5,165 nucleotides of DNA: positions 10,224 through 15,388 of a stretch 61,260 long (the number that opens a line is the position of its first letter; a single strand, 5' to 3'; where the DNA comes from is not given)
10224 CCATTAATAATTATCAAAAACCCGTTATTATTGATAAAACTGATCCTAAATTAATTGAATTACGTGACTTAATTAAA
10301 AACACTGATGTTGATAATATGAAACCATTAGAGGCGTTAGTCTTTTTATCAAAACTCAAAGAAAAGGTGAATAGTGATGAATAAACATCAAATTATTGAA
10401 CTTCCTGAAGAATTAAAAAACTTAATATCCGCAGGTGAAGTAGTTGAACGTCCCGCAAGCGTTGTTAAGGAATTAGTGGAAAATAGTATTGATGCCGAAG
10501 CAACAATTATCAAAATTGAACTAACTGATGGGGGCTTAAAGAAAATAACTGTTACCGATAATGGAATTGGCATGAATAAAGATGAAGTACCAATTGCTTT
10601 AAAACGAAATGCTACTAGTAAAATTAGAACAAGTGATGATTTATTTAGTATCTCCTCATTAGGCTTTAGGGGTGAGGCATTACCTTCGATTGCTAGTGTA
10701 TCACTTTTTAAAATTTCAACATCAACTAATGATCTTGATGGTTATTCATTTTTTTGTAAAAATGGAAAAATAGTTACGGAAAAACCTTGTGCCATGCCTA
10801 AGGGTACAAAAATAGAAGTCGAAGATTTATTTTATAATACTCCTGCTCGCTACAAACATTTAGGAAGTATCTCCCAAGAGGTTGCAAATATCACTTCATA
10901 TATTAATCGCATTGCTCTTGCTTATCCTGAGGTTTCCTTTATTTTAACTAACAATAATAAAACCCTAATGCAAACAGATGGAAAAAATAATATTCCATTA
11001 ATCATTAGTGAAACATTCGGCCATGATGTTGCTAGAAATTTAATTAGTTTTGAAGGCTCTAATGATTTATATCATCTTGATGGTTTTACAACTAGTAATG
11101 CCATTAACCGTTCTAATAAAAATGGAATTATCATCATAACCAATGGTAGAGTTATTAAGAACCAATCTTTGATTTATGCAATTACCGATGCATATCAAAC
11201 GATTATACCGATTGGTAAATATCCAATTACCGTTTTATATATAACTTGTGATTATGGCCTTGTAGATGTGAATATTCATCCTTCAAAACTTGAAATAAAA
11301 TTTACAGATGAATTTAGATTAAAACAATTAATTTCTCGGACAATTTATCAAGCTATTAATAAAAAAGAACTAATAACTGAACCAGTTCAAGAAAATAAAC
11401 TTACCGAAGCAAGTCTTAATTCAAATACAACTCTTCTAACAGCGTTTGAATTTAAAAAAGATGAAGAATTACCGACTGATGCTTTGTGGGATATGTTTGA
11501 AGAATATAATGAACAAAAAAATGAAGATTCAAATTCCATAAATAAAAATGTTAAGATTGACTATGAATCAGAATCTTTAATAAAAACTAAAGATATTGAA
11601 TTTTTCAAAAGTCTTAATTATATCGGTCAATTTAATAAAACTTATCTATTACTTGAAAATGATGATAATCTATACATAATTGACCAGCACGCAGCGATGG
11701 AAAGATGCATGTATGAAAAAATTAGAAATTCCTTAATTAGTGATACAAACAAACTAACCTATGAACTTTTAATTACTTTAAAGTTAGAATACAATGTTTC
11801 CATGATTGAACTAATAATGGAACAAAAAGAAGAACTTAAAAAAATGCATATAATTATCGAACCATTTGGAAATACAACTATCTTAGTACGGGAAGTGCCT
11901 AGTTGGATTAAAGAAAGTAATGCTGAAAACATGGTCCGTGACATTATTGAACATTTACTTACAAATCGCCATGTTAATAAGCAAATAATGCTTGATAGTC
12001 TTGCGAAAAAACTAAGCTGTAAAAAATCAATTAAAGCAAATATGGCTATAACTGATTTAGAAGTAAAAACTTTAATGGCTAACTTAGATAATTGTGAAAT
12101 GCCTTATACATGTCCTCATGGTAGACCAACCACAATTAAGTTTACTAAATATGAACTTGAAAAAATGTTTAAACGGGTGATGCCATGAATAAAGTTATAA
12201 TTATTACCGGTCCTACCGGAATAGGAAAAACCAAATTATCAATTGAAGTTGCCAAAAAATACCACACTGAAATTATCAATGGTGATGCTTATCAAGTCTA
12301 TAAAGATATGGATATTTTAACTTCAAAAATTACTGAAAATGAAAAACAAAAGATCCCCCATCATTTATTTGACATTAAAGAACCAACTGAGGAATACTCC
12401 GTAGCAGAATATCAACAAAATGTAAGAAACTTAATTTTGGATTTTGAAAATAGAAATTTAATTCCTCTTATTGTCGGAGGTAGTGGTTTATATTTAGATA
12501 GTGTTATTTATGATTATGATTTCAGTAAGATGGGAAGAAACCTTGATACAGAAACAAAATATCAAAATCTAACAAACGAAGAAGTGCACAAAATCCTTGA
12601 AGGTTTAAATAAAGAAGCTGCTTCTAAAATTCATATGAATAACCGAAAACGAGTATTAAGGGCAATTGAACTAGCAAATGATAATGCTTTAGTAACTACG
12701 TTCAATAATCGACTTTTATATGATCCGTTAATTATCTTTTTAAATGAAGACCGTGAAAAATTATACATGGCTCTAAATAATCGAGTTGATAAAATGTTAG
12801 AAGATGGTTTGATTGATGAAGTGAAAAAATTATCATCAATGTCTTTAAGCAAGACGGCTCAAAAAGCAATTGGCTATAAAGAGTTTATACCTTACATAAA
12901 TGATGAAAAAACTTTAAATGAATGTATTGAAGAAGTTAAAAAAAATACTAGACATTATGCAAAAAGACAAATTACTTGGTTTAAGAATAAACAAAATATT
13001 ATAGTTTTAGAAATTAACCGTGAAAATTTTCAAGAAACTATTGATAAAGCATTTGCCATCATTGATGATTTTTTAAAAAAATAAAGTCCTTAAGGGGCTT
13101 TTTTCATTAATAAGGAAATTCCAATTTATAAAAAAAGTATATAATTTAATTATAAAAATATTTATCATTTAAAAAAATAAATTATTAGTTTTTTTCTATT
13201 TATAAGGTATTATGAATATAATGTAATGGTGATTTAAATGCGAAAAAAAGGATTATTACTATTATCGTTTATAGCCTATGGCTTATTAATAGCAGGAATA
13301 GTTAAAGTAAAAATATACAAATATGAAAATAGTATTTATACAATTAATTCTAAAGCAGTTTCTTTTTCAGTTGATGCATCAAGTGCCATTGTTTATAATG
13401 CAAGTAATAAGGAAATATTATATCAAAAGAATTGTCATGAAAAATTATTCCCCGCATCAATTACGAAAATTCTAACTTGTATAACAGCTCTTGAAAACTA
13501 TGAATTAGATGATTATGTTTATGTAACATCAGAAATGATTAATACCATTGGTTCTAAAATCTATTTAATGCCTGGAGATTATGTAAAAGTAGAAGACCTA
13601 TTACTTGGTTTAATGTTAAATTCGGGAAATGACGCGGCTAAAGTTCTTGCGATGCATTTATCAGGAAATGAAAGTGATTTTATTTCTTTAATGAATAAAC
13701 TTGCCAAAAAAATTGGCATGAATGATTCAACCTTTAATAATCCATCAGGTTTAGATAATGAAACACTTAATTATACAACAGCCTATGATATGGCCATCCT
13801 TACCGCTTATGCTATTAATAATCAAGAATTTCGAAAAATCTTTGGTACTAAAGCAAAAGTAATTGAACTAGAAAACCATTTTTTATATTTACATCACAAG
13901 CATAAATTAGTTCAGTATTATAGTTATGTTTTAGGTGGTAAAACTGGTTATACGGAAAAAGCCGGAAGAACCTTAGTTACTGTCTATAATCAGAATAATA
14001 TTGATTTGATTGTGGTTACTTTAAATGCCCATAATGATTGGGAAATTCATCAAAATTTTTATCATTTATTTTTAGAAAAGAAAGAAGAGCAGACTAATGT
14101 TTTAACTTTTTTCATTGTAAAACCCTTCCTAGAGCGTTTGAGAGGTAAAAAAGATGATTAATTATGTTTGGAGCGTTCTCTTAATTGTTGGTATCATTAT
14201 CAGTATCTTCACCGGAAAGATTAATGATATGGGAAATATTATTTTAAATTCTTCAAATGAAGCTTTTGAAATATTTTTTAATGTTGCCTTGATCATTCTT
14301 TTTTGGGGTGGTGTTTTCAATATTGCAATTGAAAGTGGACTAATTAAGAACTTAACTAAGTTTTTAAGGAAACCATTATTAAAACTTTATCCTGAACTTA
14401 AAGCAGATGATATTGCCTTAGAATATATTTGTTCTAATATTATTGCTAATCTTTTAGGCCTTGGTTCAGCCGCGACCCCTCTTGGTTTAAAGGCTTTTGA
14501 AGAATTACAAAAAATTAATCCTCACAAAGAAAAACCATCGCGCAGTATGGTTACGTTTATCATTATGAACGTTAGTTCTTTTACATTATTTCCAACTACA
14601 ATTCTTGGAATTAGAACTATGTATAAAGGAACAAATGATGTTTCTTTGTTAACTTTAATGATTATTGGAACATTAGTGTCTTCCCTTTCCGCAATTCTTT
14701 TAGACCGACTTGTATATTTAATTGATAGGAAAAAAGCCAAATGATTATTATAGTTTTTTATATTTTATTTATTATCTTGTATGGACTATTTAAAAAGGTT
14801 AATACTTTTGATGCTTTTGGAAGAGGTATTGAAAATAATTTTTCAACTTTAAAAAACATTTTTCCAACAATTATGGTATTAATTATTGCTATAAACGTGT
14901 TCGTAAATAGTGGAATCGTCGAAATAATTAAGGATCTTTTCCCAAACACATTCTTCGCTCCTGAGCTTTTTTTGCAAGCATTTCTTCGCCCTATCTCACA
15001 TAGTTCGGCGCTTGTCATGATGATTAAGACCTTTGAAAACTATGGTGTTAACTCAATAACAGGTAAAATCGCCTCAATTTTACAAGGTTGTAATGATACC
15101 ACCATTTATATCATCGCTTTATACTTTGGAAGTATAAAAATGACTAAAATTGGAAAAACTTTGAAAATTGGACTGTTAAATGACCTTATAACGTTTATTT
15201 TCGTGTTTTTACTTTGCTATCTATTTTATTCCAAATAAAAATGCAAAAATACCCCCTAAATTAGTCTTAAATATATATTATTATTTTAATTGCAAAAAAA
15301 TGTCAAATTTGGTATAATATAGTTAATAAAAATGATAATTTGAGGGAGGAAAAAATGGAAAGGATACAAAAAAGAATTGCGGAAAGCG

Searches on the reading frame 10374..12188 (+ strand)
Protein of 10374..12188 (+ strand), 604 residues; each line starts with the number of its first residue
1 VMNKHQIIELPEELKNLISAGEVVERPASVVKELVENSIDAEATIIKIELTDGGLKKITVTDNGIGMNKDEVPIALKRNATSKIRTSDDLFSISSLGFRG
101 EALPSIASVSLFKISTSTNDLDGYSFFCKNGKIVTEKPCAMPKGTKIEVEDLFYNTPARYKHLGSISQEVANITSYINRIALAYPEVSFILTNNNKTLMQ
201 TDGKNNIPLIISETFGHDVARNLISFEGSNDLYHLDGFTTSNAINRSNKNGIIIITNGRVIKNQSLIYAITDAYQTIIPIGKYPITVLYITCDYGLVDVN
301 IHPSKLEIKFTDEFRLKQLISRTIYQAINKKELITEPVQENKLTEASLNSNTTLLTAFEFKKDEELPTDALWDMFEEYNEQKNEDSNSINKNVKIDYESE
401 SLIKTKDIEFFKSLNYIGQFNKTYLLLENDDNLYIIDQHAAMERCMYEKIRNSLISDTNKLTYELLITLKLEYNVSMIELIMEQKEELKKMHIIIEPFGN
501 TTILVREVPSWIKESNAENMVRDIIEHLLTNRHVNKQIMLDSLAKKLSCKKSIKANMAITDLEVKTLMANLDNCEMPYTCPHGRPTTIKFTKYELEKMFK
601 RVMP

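Call 25: search_protein_families(library=ncbifam, proteins=[window:10374-12188:+], max_evalue=0.00001)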
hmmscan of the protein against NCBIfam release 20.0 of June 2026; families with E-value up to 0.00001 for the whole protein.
window:10374-12188:+ (604 aa): 9 families
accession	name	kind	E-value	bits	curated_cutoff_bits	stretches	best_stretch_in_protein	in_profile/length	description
NF000950.0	PRK00095.1-3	equivalog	8.5e-186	619.1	756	2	6-387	3-383/641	DNA mismatch repair endonuclease MutL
TIGR00585.2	mutl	equivalog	2.2e-156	522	180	1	7-529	1-554/555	DNA mismatch repair endonuclease MutL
NF000953.0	PRK00095.2-4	equivalog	6.3e-134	448.1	693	1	7-601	3-610/611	DNA mismatch repair endonuclease MutL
NF000949.0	PRK00095.1-2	equivalog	2e-129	433.5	750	2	3-348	3-346/634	DNA mismatch repair endonuclease MutL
NF000952.0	PRK00095.2-2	subfamily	6.1e-115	385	840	1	7-601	3-622/623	DNA mismatch repair endonuclease MutL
NF000948.0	PRK00095.1-1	equivalog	4.2e-94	316.7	701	2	7-400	3-399/625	DNA mismatch repair endonuclease MutL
NF000951.0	PRK00095.2-1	equivalog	6.5e-94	315.6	391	2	5-341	3-346/559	DNA mismatch repair endonuclease MutL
NF000954.0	PRK00095.2-5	equivalog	3e-71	240.6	937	1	14-552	14-550/588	DNA mismatch repair endonuclease MutL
NF050001.1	restrict_BbrUII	equivalog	1.1e-07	30.8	550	1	28-72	22-64/659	BbrUII/HgiDII family restriction enzyme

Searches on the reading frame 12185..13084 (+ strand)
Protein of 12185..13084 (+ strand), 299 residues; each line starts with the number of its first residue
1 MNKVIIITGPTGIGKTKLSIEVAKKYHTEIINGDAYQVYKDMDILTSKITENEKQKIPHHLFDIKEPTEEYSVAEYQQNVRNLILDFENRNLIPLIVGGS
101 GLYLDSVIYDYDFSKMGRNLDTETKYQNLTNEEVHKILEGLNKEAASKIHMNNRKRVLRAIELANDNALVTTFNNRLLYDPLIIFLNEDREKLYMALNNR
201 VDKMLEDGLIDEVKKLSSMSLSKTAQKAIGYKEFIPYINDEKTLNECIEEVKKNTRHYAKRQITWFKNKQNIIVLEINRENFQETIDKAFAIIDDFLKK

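Call 25: search_protein_families(library=ncbifam, proteins=[window:12185-13084:+], max_evalue=0.00001)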
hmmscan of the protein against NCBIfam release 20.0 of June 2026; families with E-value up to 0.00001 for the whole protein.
window:12185-13084:+ (299 aa): 1 family
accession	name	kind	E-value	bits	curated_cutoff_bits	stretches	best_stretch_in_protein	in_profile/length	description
TIGR00174.1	miaA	equivalog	3.4e-75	253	148.65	1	4-278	1-286/288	tRNA (adenosine(37)-N6)-dimethylallyltransferase MiaA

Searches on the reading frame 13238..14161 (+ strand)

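Call 7: search_protein_families(library=pfam, proteins=[window:13238-14161:+])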
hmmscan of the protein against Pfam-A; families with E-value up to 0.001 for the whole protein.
window:13238-14161:+ (307 aa): 3 families
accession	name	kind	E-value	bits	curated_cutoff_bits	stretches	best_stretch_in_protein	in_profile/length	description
PF00768.25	Peptidase_S11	-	9.9e-54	182.8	27.6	1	44-265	9-238/239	D-alanyl-D-alanine carboxypeptidase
PF13354.11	Beta-lactamase2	-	2.7e-06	27.3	22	1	57-187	9-141/214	Beta-lactamase enzyme family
PF02113.21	Peptidase_S13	-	9.2e-05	21.8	22.8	1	48-89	19-60/444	D-Ala-D-Ala carboxypeptidase 3 (S13) family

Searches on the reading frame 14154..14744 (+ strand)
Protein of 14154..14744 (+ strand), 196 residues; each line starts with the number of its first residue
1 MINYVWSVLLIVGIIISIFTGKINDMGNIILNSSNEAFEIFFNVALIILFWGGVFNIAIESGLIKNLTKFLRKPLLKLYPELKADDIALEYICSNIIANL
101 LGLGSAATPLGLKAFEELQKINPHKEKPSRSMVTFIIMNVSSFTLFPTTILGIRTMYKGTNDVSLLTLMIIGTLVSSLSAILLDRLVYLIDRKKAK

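Call 7: search_protein_families(library=pfam, proteins=[window:14154-14744:+])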
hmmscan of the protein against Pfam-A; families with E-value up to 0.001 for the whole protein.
window:14154-14744:+ (196 aa): 1 family
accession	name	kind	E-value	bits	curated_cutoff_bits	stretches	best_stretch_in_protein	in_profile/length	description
PF07670.19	Gate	-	6.4e-05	23.8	29.6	1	41-151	1-98/104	Nucleoside recognition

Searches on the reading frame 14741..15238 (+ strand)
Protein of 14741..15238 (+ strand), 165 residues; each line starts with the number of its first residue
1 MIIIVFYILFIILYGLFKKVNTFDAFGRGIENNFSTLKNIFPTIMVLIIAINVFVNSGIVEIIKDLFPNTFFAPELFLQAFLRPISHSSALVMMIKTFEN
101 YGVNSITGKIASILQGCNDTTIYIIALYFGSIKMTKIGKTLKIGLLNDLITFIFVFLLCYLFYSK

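Call 7: search_protein_families(library=pfam, proteins=[window:14741-15238:+])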
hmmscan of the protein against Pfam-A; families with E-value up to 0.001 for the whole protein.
window:14741-15238:+ (165 aa): 0 families

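Call 25: search_protein_families(library=ncbifam, proteins=[window:14741-15238:+], max_evalue=0.00001)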
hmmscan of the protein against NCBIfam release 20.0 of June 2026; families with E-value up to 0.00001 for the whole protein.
window:14741-15238:+ (165 aa): 0 families

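Call 59: search_protein_families(library=pfam, proteins=[window:14741-15238:+], max_evalue=1)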
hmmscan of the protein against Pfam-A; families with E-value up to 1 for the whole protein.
window:14741-15238:+ (165 aa): 1 family
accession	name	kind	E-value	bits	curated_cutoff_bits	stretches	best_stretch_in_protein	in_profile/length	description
PF07670.19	Gate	-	0.017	16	29.6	1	38-132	2-101/104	Nucleoside recognition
